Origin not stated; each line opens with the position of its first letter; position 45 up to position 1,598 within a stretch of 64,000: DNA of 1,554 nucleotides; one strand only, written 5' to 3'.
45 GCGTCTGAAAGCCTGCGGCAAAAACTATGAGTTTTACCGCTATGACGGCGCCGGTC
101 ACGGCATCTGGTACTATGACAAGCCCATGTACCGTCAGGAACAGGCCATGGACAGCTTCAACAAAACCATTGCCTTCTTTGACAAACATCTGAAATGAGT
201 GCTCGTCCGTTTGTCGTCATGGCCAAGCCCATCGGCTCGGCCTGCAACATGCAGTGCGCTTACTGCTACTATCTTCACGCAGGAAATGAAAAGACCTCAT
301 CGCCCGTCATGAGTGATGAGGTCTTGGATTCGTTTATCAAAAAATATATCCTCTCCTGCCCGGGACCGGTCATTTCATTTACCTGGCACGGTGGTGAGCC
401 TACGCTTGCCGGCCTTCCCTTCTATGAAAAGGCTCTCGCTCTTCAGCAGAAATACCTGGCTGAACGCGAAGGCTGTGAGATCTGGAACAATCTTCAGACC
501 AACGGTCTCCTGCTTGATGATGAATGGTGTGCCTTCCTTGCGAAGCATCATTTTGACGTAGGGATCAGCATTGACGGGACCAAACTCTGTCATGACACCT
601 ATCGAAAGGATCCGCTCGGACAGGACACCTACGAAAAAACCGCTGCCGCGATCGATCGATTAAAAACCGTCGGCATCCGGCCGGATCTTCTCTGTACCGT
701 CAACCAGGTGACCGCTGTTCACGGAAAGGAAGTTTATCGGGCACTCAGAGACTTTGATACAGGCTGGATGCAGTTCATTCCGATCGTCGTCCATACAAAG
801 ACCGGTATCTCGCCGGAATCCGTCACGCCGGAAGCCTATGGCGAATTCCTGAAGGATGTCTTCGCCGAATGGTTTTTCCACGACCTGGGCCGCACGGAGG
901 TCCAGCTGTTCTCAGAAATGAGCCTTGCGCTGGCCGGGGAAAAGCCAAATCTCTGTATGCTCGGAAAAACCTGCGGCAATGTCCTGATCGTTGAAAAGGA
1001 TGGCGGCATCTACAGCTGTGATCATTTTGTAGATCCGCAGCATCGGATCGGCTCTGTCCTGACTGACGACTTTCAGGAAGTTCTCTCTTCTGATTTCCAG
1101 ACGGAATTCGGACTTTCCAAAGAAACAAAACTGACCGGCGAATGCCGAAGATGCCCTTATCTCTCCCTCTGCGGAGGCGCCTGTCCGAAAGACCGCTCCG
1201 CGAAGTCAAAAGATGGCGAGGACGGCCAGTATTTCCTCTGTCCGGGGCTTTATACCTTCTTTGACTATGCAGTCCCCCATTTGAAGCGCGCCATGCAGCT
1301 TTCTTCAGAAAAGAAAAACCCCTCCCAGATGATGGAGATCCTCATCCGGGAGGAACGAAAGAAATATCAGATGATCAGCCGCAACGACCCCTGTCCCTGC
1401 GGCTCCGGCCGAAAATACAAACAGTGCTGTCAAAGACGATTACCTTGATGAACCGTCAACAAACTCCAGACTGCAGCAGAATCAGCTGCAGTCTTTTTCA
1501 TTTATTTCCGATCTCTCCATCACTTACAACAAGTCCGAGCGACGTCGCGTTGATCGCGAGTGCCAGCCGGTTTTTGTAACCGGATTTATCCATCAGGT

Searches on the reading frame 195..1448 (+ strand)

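Call 19: search_protein_families(library=pfam, proteins=[window:195-1448:+], max_evalue=0.000001)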
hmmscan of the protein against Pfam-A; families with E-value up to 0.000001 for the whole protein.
window:195-1448:+ (417 aa): 3 families
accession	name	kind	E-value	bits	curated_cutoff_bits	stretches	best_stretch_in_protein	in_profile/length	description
PF04055.27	Radical_SAM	-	3.2e-14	53.9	29.5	1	13-170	3-146/166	Radical SAM superfamily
PF02810.21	SEC-C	-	2.2e-10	40.6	20.4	1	396-414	1-19/19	SEC-C motif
PF13186.11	SPASM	-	4.3e-07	30.6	21.5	0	262-321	6-67/67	Iron-sulfur cluster-binding domain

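Call 23: search_protein_families(library=ncbifam, proteins=[window:195-1448:+], max_evalue=0.001)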
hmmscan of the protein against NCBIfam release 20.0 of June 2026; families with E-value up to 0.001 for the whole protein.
window:195-1448:+ (417 aa): 62 families (the best 25 are shown)
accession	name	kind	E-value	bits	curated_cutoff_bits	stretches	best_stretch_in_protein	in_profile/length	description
TIGR03942.1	sulfatase_rSAM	equivalog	1.6e-122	409.1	349.45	1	8-367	2-361/363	anaerobic sulfatase maturase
NF010308.0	PRK13745.1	equivalog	1.4e-97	327.2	484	1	3-388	10-409/412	anaerobic sulfatase-maturation protein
NF010321.0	PRK13758.1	equivalog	2.9e-72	243.9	441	1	5-364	3-363/370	anaerobic sulfatase-maturase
NF041298.1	rSAM_mat_DynA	equivalog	4.2e-58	197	450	1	7-362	2-352/356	dynobactin maturation radical SAM/SPASM protein DynA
NF038005.1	rSAM_mat_DarE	equivalog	2.6e-43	148.4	650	1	6-343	74-413/432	darobactin maturation radical SAM/SPASM protein DarE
NF041300.1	rSAM_mat_DarW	exception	1.1e-42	146.3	650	1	4-373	39-404/415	radical SAM/SPASM peptide maturase DarW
NF041707.1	rSAM_YhhB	equivalog_domain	1.1e-39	136.5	445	1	13-339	8-342/369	cyclophane-forming radical SAM/SPASM peptide maturase YhhB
TIGR04269.1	SAM_SPASM_FxsB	subfamily_domain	2.7e-37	128.7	370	1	13-338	8-341/363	FxsB family cyclophane-forming radical SAM/SPASM peptide maturase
TIGR04083.1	rSAM_pep_methan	hypoth_equivalog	2.2e-34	119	300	1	16-381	9-361/376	TIGR04083 family peptide-modifying radical SAM enzyme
TIGR04261.1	rSAM_GlyRichRpt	subfamily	1.5e-32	113.1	310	1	15-332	5-329/363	cyclophane-forming radical SAM/SPASM peptide maturase GrrM/OscB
NF041718.1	rSAM_phane_AMC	equivalog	2.1e-30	105.9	425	1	6-334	6-331/362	cyclophane-forming radical SAM peptide maturase AmcB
TIGR04496.1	rSAM_XyeB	equivalog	4.2e-28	98.1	450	1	13-364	10-370/385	cyclophane-forming radical SAM/SPASM peptide maturase XyeB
NF047865.1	rSAM_PapB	equivalog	5.2e-28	98.2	340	1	14-334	10-320/330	PapB family radical SAM/SPASM ranthipeptide maturase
TIGR03978.1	rSAM_paired_1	equivalog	2.5e-24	85.9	370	2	16-171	92-244/466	His-Xaa-Ser system radical SAM maturase HxsB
TIGR04064.1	rSAM_nif11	equivalog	7e-24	84.3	518.7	1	6-335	77-405/459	nif11-like peptide radical SAM maturase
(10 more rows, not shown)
